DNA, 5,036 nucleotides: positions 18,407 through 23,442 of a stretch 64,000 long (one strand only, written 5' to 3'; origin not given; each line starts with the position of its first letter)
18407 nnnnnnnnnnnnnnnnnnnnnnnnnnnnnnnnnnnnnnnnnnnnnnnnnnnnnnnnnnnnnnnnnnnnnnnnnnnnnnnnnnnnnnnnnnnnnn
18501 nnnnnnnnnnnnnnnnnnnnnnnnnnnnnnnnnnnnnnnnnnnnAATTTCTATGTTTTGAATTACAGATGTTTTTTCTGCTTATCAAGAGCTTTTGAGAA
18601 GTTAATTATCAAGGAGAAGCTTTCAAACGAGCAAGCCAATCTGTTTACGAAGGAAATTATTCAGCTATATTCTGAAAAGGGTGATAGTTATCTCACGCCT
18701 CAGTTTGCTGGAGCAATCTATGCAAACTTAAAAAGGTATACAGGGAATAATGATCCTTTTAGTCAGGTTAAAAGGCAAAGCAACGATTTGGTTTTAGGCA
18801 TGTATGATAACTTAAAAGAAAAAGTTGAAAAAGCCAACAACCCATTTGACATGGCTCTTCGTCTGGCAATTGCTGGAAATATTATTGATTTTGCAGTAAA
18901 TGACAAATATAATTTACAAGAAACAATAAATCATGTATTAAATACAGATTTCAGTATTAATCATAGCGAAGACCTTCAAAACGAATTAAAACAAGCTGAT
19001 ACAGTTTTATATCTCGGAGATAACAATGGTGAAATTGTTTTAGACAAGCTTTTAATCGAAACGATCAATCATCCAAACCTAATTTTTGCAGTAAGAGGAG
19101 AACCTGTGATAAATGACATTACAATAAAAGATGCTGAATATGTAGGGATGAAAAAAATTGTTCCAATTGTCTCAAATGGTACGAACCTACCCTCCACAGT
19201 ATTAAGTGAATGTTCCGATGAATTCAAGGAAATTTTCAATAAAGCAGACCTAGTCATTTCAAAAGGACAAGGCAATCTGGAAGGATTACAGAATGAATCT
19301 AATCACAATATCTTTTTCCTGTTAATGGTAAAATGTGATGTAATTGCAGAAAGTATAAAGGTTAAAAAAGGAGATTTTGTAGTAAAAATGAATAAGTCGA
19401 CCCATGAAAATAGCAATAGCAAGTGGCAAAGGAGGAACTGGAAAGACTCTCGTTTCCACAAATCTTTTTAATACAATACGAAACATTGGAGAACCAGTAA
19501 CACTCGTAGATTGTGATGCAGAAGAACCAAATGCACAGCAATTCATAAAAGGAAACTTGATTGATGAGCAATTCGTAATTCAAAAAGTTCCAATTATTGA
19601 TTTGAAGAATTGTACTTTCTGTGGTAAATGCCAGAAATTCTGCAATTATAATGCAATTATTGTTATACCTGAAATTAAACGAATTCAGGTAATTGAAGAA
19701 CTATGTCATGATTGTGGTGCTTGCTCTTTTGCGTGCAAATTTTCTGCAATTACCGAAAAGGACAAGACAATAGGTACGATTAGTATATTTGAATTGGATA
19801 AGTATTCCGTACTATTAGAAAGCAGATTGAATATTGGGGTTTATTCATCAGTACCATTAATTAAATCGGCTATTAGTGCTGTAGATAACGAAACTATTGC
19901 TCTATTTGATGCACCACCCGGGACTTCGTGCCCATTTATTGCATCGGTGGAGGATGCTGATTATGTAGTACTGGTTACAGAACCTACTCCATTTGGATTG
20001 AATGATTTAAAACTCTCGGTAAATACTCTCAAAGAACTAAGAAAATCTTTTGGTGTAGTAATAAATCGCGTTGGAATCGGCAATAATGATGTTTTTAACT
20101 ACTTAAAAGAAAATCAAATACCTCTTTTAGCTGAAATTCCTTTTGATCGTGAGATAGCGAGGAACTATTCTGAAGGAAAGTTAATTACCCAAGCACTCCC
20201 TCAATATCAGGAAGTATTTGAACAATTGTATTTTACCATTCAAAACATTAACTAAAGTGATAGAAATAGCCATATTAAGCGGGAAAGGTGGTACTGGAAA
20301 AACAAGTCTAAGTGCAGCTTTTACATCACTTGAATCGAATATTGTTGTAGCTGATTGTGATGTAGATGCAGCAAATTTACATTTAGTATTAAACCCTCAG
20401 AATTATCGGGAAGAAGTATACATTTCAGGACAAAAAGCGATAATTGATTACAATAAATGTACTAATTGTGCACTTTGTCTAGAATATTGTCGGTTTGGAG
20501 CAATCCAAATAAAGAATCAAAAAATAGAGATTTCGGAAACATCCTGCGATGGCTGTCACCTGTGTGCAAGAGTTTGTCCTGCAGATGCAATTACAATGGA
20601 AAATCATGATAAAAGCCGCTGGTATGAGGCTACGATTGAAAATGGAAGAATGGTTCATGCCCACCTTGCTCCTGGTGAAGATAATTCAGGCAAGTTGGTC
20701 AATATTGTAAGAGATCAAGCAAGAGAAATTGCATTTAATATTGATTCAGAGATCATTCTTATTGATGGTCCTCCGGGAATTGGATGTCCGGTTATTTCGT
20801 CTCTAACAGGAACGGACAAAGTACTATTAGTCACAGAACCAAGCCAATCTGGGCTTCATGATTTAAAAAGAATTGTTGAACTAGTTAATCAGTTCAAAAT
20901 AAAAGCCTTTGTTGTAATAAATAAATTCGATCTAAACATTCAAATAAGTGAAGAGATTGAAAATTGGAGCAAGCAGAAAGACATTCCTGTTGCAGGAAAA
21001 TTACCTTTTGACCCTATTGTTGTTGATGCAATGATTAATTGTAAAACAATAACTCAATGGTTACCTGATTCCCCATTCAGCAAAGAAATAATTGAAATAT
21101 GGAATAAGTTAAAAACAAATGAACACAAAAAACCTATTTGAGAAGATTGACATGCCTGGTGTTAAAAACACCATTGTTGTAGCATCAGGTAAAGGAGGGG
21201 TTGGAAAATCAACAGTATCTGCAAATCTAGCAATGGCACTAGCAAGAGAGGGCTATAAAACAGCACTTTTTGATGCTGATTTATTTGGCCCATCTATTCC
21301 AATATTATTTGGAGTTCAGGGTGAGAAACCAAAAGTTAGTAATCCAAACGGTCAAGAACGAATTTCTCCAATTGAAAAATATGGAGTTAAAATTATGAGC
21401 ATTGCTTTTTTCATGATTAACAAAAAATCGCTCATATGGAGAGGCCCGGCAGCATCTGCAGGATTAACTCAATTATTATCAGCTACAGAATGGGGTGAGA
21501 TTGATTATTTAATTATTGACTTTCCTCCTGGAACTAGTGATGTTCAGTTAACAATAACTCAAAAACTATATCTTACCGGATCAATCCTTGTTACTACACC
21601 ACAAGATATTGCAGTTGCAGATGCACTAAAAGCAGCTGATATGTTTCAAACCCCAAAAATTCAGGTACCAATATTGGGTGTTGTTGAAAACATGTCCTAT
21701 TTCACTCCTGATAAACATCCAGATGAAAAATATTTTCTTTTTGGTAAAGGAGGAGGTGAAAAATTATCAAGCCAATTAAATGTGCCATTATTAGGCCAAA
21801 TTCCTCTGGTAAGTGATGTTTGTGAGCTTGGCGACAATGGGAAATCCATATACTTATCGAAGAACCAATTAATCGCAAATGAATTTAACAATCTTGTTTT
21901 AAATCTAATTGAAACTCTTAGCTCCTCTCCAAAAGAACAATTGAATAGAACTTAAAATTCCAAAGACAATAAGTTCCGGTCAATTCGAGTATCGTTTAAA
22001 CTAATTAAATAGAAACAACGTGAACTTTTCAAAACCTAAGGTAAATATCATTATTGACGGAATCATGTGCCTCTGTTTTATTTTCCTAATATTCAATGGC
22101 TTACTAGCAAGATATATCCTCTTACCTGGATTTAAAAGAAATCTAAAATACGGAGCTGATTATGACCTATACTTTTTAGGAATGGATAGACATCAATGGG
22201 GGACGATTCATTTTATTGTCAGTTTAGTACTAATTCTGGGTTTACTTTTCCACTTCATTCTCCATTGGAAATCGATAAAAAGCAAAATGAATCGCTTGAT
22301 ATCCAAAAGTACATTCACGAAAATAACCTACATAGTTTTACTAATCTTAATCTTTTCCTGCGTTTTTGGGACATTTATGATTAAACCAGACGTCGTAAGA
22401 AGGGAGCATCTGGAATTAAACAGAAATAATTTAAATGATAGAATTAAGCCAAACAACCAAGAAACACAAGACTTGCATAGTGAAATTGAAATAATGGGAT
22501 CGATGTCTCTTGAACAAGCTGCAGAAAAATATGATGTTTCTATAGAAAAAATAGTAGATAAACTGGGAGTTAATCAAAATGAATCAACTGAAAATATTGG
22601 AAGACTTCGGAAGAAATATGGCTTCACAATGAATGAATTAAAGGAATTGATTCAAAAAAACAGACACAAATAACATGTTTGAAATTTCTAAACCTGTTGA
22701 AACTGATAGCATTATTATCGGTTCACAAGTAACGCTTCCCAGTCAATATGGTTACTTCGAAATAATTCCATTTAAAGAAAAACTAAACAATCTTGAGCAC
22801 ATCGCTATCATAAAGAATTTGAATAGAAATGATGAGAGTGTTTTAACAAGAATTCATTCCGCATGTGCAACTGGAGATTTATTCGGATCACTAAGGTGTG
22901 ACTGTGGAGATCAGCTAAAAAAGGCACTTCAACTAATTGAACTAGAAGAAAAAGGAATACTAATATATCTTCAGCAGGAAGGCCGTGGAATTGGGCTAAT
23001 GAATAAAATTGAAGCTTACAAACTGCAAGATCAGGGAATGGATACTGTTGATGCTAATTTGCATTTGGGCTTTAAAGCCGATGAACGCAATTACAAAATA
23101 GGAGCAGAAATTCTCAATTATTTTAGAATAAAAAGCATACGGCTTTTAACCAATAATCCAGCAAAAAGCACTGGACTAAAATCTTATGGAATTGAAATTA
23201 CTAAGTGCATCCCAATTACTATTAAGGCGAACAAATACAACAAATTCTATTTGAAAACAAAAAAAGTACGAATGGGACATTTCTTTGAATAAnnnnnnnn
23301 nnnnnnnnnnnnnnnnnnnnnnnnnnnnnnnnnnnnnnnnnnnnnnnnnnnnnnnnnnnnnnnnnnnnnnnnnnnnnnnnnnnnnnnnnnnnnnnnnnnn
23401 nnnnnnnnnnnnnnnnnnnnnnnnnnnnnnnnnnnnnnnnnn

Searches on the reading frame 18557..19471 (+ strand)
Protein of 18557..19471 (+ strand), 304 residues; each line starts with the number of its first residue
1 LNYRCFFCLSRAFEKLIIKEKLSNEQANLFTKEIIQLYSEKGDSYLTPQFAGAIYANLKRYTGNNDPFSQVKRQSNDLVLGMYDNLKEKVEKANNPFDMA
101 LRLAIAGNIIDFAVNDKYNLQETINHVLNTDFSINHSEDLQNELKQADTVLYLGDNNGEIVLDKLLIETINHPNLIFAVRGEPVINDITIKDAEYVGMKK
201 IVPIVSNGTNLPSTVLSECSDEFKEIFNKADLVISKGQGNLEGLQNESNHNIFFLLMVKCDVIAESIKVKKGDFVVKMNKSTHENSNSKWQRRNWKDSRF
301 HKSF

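Call 20: search_protein_families(library=pfam, proteins=[window:18557-19471:+], max_evalue=0.001)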
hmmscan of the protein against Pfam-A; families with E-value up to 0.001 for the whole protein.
window:18557-19471:+ (304 aa): 1 family
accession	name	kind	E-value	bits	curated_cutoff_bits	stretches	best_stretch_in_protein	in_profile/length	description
PF01937.24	ARMT1-like_dom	-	4.4e-63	213.8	25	1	2-273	2-309/311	Damage-control phosphatase ARMT1-like domain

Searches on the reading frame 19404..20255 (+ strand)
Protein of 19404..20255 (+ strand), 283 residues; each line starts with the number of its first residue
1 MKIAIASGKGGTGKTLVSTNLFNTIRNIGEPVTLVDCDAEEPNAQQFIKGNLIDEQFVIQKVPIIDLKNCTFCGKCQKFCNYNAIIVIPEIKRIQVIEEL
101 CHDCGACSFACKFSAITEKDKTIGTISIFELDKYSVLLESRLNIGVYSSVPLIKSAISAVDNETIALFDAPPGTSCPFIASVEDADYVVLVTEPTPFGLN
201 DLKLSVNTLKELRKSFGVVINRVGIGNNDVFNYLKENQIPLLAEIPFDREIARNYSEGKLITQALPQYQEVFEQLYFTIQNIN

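Call 20: search_protein_families(library=pfam, proteins=[window:19404-20255:+], max_evalue=0.001)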
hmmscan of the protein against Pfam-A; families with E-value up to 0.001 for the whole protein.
window:19404-20255:+ (283 aa): 14 families
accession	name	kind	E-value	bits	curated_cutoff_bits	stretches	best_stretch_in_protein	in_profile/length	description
PF01656.29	CbiA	-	1.2e-18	67.6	25.4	1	3-260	1-124/125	CobQ/CobB/MinD/ParA nucleotide binding domain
PF10609.15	ParA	-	4.2e-14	53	27.1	1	2-48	5-51/246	NUBPL iron-transfer P-loop NTPase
PF13614.12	AAA_31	-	2.8e-10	40.9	27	1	3-215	4-170/177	AAA domain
PF00037.32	Fer4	-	3.1e-09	36.7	21.1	1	94-117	1-24/24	4Fe-4S binding domain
PF13237.11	Fer4_10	-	1.2e-07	31.9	25.5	1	63-111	2-52/53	4Fe-4S dicluster domain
PF00142.24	Fer4_NifH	-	3.5e-07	30.4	25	1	2-53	2-52/271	4Fe-4S iron sulfur cluster binding proteins, NifH/frxC family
PF12838.12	Fer4_7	-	7.4e-06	26.8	27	1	69-114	1-51/52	4Fe-4S dicluster domain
PF13183.11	Fer4_8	-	2.2e-05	25.4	27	0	100-119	4-24/68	4Fe-4S dicluster domain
PF12797.12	Fer4_2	-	3.5e-05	23.9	24.5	0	62-82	2-22/22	4Fe-4S binding domain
PF14697.11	Fer4_21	-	3.6e-05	24.2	35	1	65-113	3-53/59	4Fe-4S dicluster domain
PF13187.11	Fer4_9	-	4.8e-05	23.7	27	1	69-114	1-50/52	4Fe-4S dicluster domain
PF12837.12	Fer4_6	-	4.8e-05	23.6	25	0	94-116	2-24/24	4Fe-4S binding domain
PF13484.11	Fer4_16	-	0.00013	23.1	30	0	101-121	2-22/66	4Fe-4S double cluster binding domain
PF25160.1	LdpA_Fe-S-bd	-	0.00079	19.6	27.6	0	76-120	9-47/49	LdpA Fe-S cluster-binding domain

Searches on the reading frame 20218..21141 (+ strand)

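Call 20: search_protein_families(library=pfam, proteins=[window:20218-21141:+], max_evalue=0.001)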
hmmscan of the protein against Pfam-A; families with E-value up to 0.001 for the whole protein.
window:20218-21141:+ (307 aa): 15 families
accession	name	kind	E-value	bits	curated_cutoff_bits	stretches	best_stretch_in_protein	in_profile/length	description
PF01656.29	CbiA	-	1.4e-15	57.8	25.4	1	17-273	1-120/125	CobQ/CobB/MinD/ParA nucleotide binding domain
PF10609.15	ParA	-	1.1e-12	48.4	27.1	1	176-298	111-245/246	NUBPL iron-transfer P-loop NTPase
PF00037.32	Fer4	-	1.1e-12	47.6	21.1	2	103-126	1-24/24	4Fe-4S binding domain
PF14697.11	Fer4_21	-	5.7e-11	42.8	35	1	74-127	1-59/59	4Fe-4S dicluster domain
PF12838.12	Fer4_7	-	1.6e-10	41.7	27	2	80-124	1-52/52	4Fe-4S dicluster domain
PF12837.12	Fer4_6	-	7.8e-10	38.7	25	2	102-125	1-24/24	4Fe-4S binding domain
PF13614.12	AAA_31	-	3.7e-08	33.9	27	1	17-228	4-169/177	AAA domain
PF13484.11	Fer4_16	-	4.2e-07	31.1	30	1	110-142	2-37/66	4Fe-4S double cluster binding domain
PF12797.12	Fer4_2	-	5.4e-07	29.6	24.5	0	74-91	3-20/22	4Fe-4S binding domain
PF13187.11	Fer4_9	-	6.9e-07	29.6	27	1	80-125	1-52/52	4Fe-4S dicluster domain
PF13237.11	Fer4_10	-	1e-06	29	25.5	1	74-121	2-53/53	4Fe-4S dicluster domain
PF00142.24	Fer4_NifH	-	3.3e-05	23.9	25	0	199-302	141-248/271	4Fe-4S iron sulfur cluster binding proteins, NifH/frxC family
PF13459.11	Fer4_15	-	0.00013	23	22.4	0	103-136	1-33/66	4Fe-4S single cluster domain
PF12798.12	Fer4_3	-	0.00035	21.6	27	0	110-124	1-15/15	4Fe-4S binding domain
PF02374.21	ArsA_ATPase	-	0.00054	19.7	24.3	0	17-36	3-22/305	Anion-transporting ATPase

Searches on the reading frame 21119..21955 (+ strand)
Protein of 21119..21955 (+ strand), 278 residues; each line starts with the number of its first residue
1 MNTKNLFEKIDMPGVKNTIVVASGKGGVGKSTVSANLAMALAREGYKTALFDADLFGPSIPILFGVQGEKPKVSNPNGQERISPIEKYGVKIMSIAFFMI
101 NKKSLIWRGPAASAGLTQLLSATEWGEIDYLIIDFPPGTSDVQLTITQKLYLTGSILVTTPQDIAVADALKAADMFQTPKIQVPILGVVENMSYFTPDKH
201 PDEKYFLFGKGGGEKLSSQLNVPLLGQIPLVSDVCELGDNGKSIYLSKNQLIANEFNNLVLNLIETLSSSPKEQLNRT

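Call 20: search_protein_families(library=pfam, proteins=[window:21119-21955:+], max_evalue=0.001)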
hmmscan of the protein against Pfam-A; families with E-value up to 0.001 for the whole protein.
window:21119-21955:+ (278 aa): 7 families
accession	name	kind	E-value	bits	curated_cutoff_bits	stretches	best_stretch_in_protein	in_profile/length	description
PF10609.15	ParA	-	3.3e-87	292.4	27.1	1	15-261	2-243/246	NUBPL iron-transfer P-loop NTPase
PF01656.29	CbiA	-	4e-17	62.8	25.4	1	19-243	1-124/125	CobQ/CobB/MinD/ParA nucleotide binding domain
PF13614.12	AAA_31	-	2.9e-10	40.8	27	1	18-54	3-39/177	AAA domain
PF02374.21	ArsA_ATPase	-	1.6e-07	31.3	24.3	1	19-53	3-37/305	Anion-transporting ATPase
PF09140.17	MipZ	-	1.3e-06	28.3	20.7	1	18-55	2-39/262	ATPase MipZ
PF13500.12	AAA_26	-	1.1e-05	25.8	27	0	18-51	2-35/198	AAA domain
PF00142.24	Fer4_NifH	-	2.8e-05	24.2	25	1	21-50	4-33/271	4Fe-4S iron sulfur cluster binding proteins, NifH/frxC family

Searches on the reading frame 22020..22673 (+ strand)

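Call 20: search_protein_families(library=pfam, proteins=[window:22020-22673:+], max_evalue=0.001)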
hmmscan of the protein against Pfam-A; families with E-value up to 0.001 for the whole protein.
window:22020-22673:+ (217 aa): 1 family
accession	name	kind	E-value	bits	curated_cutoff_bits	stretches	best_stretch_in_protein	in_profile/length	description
PF14358.11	DUF4405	-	1.1e-10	42.3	26.7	1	11-83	1-66/66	Domain of unknown function (DUF4405)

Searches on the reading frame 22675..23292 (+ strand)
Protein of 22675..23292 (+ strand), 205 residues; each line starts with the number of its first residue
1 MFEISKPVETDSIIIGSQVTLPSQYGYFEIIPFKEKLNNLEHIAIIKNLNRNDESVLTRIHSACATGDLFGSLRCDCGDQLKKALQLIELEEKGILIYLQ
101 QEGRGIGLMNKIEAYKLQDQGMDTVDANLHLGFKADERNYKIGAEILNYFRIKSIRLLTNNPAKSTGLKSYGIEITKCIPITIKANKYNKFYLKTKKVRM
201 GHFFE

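Call 20: search_protein_families(library=pfam, proteins=[window:22675-23292:+], max_evalue=0.001)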
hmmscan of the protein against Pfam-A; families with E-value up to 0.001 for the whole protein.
window:22675-23292:+ (205 aa): 1 family
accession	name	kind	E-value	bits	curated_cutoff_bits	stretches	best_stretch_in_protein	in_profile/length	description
PF00925.25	GTP_cyclohydro2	-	8.6e-64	214.5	23.3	1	18-180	5-165/165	GTP cyclohydrolase II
